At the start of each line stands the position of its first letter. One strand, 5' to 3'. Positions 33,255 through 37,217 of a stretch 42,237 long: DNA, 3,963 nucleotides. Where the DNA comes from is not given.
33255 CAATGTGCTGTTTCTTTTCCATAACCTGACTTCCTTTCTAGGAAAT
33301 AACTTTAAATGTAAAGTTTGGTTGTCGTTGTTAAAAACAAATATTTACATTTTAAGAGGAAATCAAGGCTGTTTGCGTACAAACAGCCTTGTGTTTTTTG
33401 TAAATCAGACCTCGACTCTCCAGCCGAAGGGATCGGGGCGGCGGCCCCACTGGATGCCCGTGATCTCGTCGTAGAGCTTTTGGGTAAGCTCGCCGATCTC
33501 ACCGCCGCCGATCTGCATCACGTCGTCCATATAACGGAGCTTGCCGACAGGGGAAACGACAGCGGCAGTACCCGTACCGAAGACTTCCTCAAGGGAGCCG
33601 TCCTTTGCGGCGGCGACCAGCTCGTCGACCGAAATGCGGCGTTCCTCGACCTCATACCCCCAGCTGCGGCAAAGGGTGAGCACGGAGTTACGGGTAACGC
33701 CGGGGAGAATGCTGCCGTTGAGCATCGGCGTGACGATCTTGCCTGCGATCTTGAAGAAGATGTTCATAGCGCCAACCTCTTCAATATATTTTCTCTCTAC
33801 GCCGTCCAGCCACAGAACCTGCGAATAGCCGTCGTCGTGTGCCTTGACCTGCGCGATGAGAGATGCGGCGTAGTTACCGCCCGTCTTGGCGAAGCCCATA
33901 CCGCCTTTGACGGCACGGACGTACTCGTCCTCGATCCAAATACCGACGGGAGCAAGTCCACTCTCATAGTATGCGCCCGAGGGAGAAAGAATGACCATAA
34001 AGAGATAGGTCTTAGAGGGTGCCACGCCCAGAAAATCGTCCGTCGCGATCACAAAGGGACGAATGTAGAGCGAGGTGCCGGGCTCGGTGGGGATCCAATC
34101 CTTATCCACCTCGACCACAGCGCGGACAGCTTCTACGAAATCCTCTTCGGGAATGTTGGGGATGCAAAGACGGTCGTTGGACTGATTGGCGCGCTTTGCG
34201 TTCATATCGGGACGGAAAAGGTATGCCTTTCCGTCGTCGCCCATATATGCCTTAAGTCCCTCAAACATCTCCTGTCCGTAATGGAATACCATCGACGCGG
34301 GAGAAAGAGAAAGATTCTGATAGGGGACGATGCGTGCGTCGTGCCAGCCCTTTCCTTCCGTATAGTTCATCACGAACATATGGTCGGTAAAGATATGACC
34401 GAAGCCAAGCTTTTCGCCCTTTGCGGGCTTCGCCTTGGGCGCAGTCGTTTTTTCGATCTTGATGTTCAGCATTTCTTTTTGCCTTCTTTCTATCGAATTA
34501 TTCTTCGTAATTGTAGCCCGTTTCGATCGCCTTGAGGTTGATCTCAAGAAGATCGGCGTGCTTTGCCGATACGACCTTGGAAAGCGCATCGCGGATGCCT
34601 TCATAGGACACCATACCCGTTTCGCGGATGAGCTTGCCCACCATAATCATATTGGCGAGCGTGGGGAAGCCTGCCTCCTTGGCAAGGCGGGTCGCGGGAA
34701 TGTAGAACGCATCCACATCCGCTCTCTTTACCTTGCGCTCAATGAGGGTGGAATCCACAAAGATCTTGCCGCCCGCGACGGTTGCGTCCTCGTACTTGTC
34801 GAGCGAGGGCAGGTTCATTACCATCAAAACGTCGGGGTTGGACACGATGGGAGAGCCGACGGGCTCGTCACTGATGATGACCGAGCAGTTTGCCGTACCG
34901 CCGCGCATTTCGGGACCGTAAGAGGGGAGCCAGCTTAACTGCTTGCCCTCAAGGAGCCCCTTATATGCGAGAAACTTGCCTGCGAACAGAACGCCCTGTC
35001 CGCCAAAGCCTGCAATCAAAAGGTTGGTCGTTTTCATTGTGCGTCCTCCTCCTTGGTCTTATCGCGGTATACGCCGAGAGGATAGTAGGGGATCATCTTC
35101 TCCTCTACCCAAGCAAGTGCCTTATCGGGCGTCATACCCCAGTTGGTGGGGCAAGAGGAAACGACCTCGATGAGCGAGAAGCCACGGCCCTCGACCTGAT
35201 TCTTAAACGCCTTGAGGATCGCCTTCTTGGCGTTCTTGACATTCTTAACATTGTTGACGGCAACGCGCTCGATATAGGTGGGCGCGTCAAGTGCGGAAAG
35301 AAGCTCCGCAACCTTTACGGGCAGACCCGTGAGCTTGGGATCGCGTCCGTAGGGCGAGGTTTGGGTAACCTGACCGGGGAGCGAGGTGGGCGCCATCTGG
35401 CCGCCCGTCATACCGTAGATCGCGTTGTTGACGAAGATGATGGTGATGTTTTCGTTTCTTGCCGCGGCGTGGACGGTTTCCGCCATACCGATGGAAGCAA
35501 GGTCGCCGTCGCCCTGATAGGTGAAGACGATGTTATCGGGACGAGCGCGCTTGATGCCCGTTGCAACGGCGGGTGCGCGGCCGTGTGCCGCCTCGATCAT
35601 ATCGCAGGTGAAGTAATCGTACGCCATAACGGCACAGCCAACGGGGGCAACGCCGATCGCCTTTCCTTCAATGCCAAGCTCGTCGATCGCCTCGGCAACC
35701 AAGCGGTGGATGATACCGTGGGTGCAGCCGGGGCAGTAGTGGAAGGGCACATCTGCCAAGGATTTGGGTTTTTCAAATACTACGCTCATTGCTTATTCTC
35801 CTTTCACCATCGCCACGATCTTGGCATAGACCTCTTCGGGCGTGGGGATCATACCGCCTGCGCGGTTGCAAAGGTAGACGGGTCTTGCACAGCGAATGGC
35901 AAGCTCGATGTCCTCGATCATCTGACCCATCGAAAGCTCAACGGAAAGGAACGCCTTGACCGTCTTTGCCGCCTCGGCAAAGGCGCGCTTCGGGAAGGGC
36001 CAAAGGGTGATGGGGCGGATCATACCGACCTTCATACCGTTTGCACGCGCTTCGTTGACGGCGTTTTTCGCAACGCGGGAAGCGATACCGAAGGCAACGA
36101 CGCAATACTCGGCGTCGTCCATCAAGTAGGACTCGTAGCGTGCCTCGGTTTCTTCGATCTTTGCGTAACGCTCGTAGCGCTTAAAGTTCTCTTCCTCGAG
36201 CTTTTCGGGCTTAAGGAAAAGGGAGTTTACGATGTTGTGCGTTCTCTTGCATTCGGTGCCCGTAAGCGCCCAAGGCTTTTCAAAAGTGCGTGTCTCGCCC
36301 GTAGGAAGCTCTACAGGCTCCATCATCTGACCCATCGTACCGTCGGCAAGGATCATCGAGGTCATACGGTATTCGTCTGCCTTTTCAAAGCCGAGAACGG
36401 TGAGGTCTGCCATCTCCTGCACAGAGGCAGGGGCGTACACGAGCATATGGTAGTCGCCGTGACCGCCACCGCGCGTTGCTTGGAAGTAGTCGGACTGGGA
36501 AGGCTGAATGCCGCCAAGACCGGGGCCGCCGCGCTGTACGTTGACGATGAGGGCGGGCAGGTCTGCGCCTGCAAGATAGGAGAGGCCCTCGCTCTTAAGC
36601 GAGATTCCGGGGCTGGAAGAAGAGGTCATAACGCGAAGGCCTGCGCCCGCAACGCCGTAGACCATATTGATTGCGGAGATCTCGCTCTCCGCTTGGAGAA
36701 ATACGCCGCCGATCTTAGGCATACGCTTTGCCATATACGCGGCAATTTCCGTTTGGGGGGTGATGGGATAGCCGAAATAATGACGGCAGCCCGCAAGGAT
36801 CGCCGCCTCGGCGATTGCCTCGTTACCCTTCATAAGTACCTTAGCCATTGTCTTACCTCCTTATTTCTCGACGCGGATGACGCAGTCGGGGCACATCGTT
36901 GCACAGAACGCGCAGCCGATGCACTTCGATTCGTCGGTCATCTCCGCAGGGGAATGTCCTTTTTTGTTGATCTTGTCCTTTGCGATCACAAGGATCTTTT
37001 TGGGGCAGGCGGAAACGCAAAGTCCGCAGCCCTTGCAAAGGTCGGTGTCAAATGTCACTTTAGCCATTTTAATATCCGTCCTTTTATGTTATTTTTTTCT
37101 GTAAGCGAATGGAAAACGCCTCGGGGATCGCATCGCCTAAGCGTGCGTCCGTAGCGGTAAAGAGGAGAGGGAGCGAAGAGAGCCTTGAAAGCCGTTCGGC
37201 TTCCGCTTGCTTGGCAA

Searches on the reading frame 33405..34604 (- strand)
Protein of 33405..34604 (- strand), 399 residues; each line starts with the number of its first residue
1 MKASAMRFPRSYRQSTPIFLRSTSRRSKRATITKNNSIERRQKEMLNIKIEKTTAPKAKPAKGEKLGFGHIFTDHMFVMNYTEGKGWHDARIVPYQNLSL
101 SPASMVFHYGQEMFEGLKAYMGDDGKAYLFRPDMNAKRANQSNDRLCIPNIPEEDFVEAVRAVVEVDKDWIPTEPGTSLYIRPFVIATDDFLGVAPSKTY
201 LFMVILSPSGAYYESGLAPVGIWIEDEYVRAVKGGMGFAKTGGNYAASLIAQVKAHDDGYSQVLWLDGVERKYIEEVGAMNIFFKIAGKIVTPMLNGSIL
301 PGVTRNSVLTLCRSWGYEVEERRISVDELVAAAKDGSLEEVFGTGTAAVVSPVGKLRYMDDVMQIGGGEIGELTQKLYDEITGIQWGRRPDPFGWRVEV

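Call 5: search_protein_families(library=pfam, proteins=[window:33405-34604:-])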
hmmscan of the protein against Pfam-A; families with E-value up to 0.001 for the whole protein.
window:33405-34604:- (399 aa): 1 family
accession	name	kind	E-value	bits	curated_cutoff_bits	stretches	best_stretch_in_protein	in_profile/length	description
PF01063.24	Aminotran_4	-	2.5e-29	103.2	28.5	1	113-355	2-222/223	Amino-transferase class IV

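Call 8: search_protein_families(library=ncbifam, proteins=[window:33405-34604:-])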
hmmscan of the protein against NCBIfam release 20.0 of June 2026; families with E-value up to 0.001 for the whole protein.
window:33405-34604:- (399 aa): 15 families
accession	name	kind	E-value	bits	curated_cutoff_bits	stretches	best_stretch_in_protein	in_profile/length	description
NF009897.0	PRK13357.1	equivalog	1.9e-152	507.2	307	1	52-399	9-357/358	branched-chain amino acid aminotransferase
TIGR01123.1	ilvE_II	equivalog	1.3e-126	421.8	250.05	1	87-399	1-313/313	branched-chain-amino-acid transaminase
NF005146.0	PRK06606.1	equivalog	4.8e-46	157.1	279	1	82-396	5-303/307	branched-chain amino acid transaminase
TIGR01122.1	ilvE_I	equivalog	3.8e-43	147.8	245.55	1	87-397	1-296/298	branched-chain-amino-acid transaminase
NF005726.0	PRK07544.1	equivalog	1.1e-27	96.9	396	1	81-357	8-267/295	branched-chain amino acid aminotransferase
NF006185.0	PRK08320.1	subfamily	9.4e-24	84.1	363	1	105-381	24-279/292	branched-chain amino acid aminotransferase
NF009896.0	PRK13356.1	equivalog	1.5e-18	67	262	1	99-378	23-279/287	branched-chain amino acid aminotransferase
NF009126.0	PRK12479.1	equivalog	4.6e-15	55.6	518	1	106-382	26-281/299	branched-chain-amino-acid transaminase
NF005209.0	PRK06680.1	subfamily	1e-13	50.8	320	1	249-378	157-274/286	D-amino-acid transaminase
TIGR01121.1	D_amino_aminoT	equivalog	1.5e-10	40.7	277.45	1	272-380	172-270/276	D-amino-acid transaminase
NF005886.0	PRK07849.1-1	equivalog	4.9e-09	35.9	253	1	239-333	159-250/291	aminodeoxychorismate lyase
NF005800.0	PRK07650.1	equivalog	1.1e-08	34.7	308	1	273-345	175-241/290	aminodeoxychorismate lyase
TIGR03461.1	pabC_Proteo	equivalog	3.7e-08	32.9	176.85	1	254-333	151-228/262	aminodeoxychorismate lyase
NF004761.0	PRK06092.1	equivalog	8.2e-07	28.5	260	1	256-355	155-246/268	aminodeoxychorismate lyase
NF009066.0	PRK12400.1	equivalog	0.00022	20.7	538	1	245-378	155-275/290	D-amino-acid transaminase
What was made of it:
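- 33405..34472 (-): Gene 7: branched-chain amino-acid aminotransferase IlvE. The likely true start is 34472, behind an AGGAGG ribosome-binding site. The listed ORF extends to 34604. NCBIfam NF009897 scores 507 bits against a cutoff of 307, and TIGR01123 ilvE_II scores 422 against 250 (call 8).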

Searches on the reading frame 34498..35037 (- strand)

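Call 5: search_protein_families(library=pfam, proteins=[window:34498-35037:-])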
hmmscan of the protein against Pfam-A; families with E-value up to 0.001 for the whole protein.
window:34498-35037:- (179 aa): 1 family
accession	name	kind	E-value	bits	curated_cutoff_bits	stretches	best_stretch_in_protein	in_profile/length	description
PF01558.24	POR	-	6.8e-37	127.7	27.4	1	12-175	1-172/173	Pyruvate ferredoxin/flavodoxin oxidoreductase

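Call 8: search_protein_families(library=ncbifam, proteins=[window:34498-35037:-])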
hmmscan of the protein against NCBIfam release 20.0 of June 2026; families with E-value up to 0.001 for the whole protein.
window:34498-35037:- (179 aa): 21 families
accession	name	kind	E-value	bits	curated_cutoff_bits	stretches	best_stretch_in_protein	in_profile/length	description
NF006323.0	PRK08537.1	equivalog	3.9e-36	124.1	235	1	5-178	4-178/181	2-oxoacid:ferredoxin oxidoreductase subunit gamma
TIGR02175.1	PorC_KorC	subfamily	5.2e-22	78.5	81.1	1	9-177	7-174/177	2-oxoacid:acceptor oxidoreductase, gamma subunit, pyruvate/2-ketoisovalerate family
NF006211.0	PRK08338.1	equivalog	5e-21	74.9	239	1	7-176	4-166/170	2-oxoacid:ferredoxin oxidoreductase subunit gamma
TIGR03710.1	OAFO_sf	subfamily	3e-19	69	482.75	1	5-178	3-173/561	2-oxoacid:acceptor oxidoreductase subunit alpha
NF005325.0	PRK06853.1-5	equivalog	1.5e-16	60.7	230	2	86-178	104-191/192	indolepyruvate oxidoreductase subunit beta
NF005324.0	PRK06853.1-4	equivalog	3.1e-16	59.8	222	1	4-177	3-188/196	indolepyruvate oxidoreductase subunit beta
NF005322.0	PRK06853.1-2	equivalog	1.5e-15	57.5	237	2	100-176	119-191/197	indolepyruvate oxidoreductase subunit beta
NF006321.0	PRK08534.1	equivalog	3.6e-15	56.1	225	1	8-177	6-176/181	pyruvate ferredoxin oxidoreductase subunit gamma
NF045762.1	PhenlGlyoxDHPadE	equivalog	8.8e-15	55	300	1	7-176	5-177/187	NADH-dependent phenylglyoxylate dehydrogenase subunit gamma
NF040683.1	PorC_Meth_Thtga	equivalog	5.2e-14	52.4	270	1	8-176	6-171/177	pyruvate synthase subunit PorC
NF004916.0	PRK06274.1-2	equivalog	1.3e-13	51.4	227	1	4-175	3-173/178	indolepyruvate oxidoreductase subunit beta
NF005323.0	PRK06853.1-3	equivalog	5.3e-12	46.1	238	1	110-177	131-194/197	indolepyruvate oxidoreductase subunit beta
NF006275.0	PRK08441.1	equivalog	6.3e-12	45.4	216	1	5-177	4-177/185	2-oxoglutarate-acceptor oxidoreductase subunit OorC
NF010632.0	PRK14029.1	equivalog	1.6e-11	44.2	335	1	8-176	6-178/185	pyruvate/ketoisovalerate ferredoxin oxidoreductase subunit gamma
NF005328.0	PRK06853.2-2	equivalog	6.5e-10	39.1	240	1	1-138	1-151/192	indolepyruvate oxidoreductase subunit beta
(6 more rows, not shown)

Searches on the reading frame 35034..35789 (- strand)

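Call 5: search_protein_families(library=pfam, proteins=[window:35034-35789:-])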
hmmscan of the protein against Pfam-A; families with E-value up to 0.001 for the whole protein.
window:35034-35789:- (251 aa): 1 family
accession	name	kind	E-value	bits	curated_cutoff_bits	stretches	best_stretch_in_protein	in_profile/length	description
PF02775.26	TPP_enzyme_C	-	4.8e-24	85.3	21.9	1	50-209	2-151/151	Thiamine pyrophosphate enzyme, C-terminal TPP binding domain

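Call 8: search_protein_families(library=ncbifam, proteins=[window:35034-35789:-])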
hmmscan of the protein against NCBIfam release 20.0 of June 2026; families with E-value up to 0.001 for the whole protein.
window:35034-35789:- (251 aa): 13 families
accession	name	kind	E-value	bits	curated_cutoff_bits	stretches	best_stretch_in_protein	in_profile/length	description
NF008820.0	PRK11866.1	equivalog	7.2e-37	127.3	402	1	15-215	15-203/287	2-oxoacid ferredoxin oxidoreductase subunit beta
NF007207.0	PRK09628.1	equivalog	1.2e-36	126.8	364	1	9-233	9-227/277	2-oxoglutarate ferredoxin oxidoreductase subunit beta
TIGR02177.1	PorB_KorB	subfamily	1.5e-35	123.1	261.9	1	17-216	2-190/286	2-oxoacid:acceptor oxidoreductase, beta subunit, pyruvate/2-ketoisovalerate family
NF008821.0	PRK11869.1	equivalog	6.8e-31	107.2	438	1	12-216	10-203/286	2-oxoacid ferredoxin oxidoreductase subunit beta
NF041171.1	Oxoac_fdxbeta_Archa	equivalog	1.3e-30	106.8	423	1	17-216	4-192/296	2-oxoacid:ferredoxin oxidoreductase subunit beta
NF008819.1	PRK11865.1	equivalog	2.3e-21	76.3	405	1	18-225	20-224/300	pyruvate synthase subunit PorB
NF008818.0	PRK11864.1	subfamily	4.8e-18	65.3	405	1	19-225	21-220/300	3-methyl-2-oxobutanoate dehydrogenase subunit beta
TIGR03336.1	IOR_alpha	equivalog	4.3e-11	41.8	650.9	1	8-193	348-518/595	indolepyruvate ferredoxin oxidoreductase subunit alpha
NF045766.1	PhenlGlyoxDHPadI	equivalog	1e-10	41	700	1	75-225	217-366/443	NADH-dependent phenylglyoxylate dehydrogenase subunit beta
NF004813.0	PRK06163.1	equivalog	4.7e-09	36.2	240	1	69-136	59-126/202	hypothetical protein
NF045792.1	OxalOxredbeta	equivalog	1e-08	34.6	590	1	14-225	18-237/311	oxalate oxidoreductase subunit beta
TIGR03846.1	sulfopy_beta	equivalog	4.1e-08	33.4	221.5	1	68-136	43-111/182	sulfopyruvate decarboxylase subunit beta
TIGR03297.1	Ppyr-DeCO2ase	equivalog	7.1e-05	22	312.5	1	69-133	222-286/360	phosphonopyruvate decarboxylase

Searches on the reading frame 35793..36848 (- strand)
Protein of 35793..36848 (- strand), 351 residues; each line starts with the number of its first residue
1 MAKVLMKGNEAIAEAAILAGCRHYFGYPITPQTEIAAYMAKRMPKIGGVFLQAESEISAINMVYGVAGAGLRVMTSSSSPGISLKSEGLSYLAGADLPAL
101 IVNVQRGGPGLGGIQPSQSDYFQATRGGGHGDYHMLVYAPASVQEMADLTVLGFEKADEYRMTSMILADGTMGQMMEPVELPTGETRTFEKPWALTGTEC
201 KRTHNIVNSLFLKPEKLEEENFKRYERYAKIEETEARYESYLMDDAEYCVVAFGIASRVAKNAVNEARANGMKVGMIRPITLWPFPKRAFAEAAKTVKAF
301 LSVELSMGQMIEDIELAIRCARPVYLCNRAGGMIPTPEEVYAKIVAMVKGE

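Call 5: search_protein_families(library=pfam, proteins=[window:35793-36848:-])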
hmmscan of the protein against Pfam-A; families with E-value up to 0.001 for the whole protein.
window:35793-36848:- (351 aa): 3 families
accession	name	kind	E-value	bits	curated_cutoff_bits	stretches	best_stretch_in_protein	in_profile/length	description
PF01855.24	POR_N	-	2.1e-46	159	27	1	14-191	1-178/231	Pyruvate flavodoxin/ferredoxin oxidoreductase, thiamine diP-bdg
PF17147.9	PFOR_II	-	2.1e-25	89.5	27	1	246-340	1-102/102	Pyruvate:ferredoxin oxidoreductase core domain II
PF02780.25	Transketolase_C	-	5e-05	23.6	25.9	1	246-304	10-68/124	Transketolase, C-terminal domain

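Call 8: search_protein_families(library=ncbifam, proteins=[window:35793-36848:-])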
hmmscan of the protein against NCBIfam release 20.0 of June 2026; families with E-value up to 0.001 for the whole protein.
window:35793-36848:- (351 aa): 13 families
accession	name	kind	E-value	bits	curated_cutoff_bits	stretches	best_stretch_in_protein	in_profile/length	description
NF005507.0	PRK07119.1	subfamily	1.3e-161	537.3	399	1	1-349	2-350/352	3-methyl-2-oxobutanoate dehydrogenase subunit VorB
NF006412.0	PRK08659.1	equivalog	7.4e-93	311.7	411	2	3-193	5-196/378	2-oxoacid:acceptor oxidoreductase subunit alpha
NF007206.0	PRK09627.1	equivalog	1.6e-69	234.7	579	2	2-184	2-184/375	2-oxoglutarate synthase subunit alpha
TIGR03710.1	OAFO_sf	subfamily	1.1e-67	229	482.75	2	3-188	193-378/561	2-oxoacid:acceptor oxidoreductase subunit alpha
NF041170.1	Oxoac_fdxalpha_Archa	equivalog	1.2e-37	129.6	800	2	3-192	235-435/636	2-oxoacid:ferredoxin oxidoreductase subunit alpha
NF040682.1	PorA_Arch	equivalog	1.4e-30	106.5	550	2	3-186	3-185/387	pyruvate synthase subunit PorA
NF045764.1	PhenlGlyoxDHPadG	equivalog_domain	5.9e-25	87.6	700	2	238-307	260-329/398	NADH-dependent phenylglyoxylate dehydrogenase subunit alpha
NF006233.0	PRK08367.1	equivalog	3.8e-24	85.3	625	2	3-185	4-185/394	pyruvate ferredoxin oxidoreductase subunit alpha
NF007201.0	PRK09622.1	equivalog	6e-24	84.7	590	2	7-171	14-176/405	2-oxoacid:ferredoxin oxidoreductase subunit alpha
NF006232.0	PRK08366.1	equivalog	9.9e-22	77.1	646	2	3-168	7-168/394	2-ketoisovalerate ferredoxin oxidoreductase subunit alpha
TIGR03336.1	IOR_alpha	equivalog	6.3e-18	64.4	650.9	1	3-345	2-328/595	indolepyruvate ferredoxin oxidoreductase subunit alpha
NF045791.1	OxalOxredalpha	equivalog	8.5e-17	61.3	500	2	5-106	6-109/395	oxalate oxidoreductase subunit alpha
TIGR02176.1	pyruv_ox_red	equivalog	5.2e-06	24.6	911.35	1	226-299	244-319/1167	pyruvate:ferredoxin (flavodoxin) oxidoreductase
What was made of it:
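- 34498..37067 (-): Genes 3-6: the four-subunit 2-oxoisovalerate:ferredoxin oxidoreductase (VOR). Subunits are delta 37067..36861, alpha 36848..35793, beta 35789..35034 and gamma 35037..34498. The alpha subunit passes NCBIfam NF005507 VorB, 537 bits against a cutoff of 399 (call 8).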

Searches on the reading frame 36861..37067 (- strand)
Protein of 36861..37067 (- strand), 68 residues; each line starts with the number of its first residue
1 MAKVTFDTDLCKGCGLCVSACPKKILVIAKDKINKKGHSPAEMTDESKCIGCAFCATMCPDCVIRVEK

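Call 5: search_protein_families(library=pfam, proteins=[window:36861-37067:-])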
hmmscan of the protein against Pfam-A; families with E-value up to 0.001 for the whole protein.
window:36861-37067:- (68 aa): 15 families
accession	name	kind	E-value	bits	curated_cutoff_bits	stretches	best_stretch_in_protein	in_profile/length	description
PF00037.32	Fer4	-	5.3e-14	51.8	21.1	2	4-24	1-21/24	4Fe-4S binding domain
PF12797.12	Fer4_2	-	1.8e-11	43.7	24.5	2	3-22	2-21/22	4Fe-4S binding domain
PF12837.12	Fer4_6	-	1.8e-10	40.7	25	1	3-23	1-21/24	4Fe-4S binding domain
PF12838.12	Fer4_7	-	3.2e-10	40.7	27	1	11-60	2-49/52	4Fe-4S dicluster domain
PF13237.11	Fer4_10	-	8.6e-09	35.6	25.5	1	4-60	2-53/53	4Fe-4S dicluster domain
PF14697.11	Fer4_21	-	1.2e-08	35.4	35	2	4-23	34-53/59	4Fe-4S dicluster domain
PF13459.11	Fer4_15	-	1.9e-07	32.1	22.4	1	4-23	1-20/66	4Fe-4S single cluster domain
PF13187.11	Fer4_9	-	8.6e-07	29.3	27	1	11-61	2-49/52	4Fe-4S dicluster domain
PF17179.9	Fer4_22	-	2.2e-06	28.8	27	0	31-61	63-93/95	4Fe-4S dicluster domain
PF12800.12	Fer4_4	-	5.2e-06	26.8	24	1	9-23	2-16/17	4Fe-4S binding domain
PF13534.11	Fer4_17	-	1.1e-05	26.3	22.2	0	8-25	43-60/61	4Fe-4S dicluster domain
PF25160.1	LdpA_Fe-S-bd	-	2e-05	24.7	27.6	0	7-25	24-42/49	LdpA Fe-S cluster-binding domain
PF13484.11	Fer4_16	-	2.1e-05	25.6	30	0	11-60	2-64/66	4Fe-4S double cluster binding domain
PF13370.11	Fer4_13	-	8.4e-05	23.6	24.5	0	45-62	2-19/58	4Fe-4S single cluster domain of Ferredoxin I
PF13183.11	Fer4_8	-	0.00054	20.9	27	0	9-25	52-68/68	4Fe-4S dicluster domain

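Call 8: search_protein_families(library=ncbifam, proteins=[window:36861-37067:-])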
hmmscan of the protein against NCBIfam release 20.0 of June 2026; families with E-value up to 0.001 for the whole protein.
window:36861-37067:- (68 aa): 59 families (the best 25 are shown)
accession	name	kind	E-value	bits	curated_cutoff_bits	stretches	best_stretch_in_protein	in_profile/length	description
NF042987.1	OGOR_delta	exception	1e-13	51.2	125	1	3-66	25-87/89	2-oxoglutarate ferredoxin oxidoreductase subunit delta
NF007205.0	PRK09626.1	equivalog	8.5e-12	45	93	1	4-66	12-73/105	2-oxoglutarate-acceptor oxidoreductase subunit OorD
TIGR02179.1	PorD_KorD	subfamily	2e-11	43.8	60.05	2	3-30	49-76/78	2-oxoacid:acceptor oxidoreductase, delta subunit, pyruvate/2-ketoisovalerate family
NF040864.1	HgcB_ferredoxin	equivalog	1.2e-09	37.9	99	1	3-67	8-64/93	mercury methylation ferredoxin HgcB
NF040684.1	PorD_Arch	equivalog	2.5e-09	37.1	120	1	4-29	57-82/85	pyruvate synthase subunit PorD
NF040612.1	F420_dehyd_FpoI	exception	5.5e-09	35.9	180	1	43-66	38-61/135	F420H2 dehydrogenase subunit FpoI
NF007202.0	PRK09623.1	equivalog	5.2e-08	33.2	166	1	4-31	76-103/105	3-methyl-2-oxobutanoate dehydrogenase subunit delta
NF042909.1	FMH_DH_FwdF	exception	6.6e-08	32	375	1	3-67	251-314/336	tungsten-dependent formylmethanofuran dehydrogenase subunit FwdF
NF006221.0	PRK08348.1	subfamily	1.1e-07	31.6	124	1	3-31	38-66/136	NADH-plastoquinone oxidoreductase subunit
NF045763.1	PhenlGlyoxDHPadF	equivalog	1.6e-07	31.4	150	1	5-24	56-75/78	NADH-dependent phenylglyoxylate dehydrogenase subunit delta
TIGR01971.1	NuoI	subfamily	1.9e-07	30.7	113.05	1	8-65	41-99/121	NADH-quinone oxidoreductase, chain I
NF041836.1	rnfB_Methano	equivalog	2e-07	30.7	445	1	7-67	169-236/265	Rnf electron transport complex subunit RnfB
NF007203.0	PRK09624.1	equivalog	2.6e-07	30.8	171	1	5-30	77-102/105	pyuvate ferredoxin oxidoreductase subunit delta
NF005505.0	PRK07118.1-4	equivalog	4.9e-07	29.5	378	1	7-67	169-236/265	Fe-S cluster domain-containing protein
TIGR02512.1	FeFe_hydrog_A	subfamily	7.1e-07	28.4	405.95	1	4-64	2-67/375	[FeFe] hydrogenase, group A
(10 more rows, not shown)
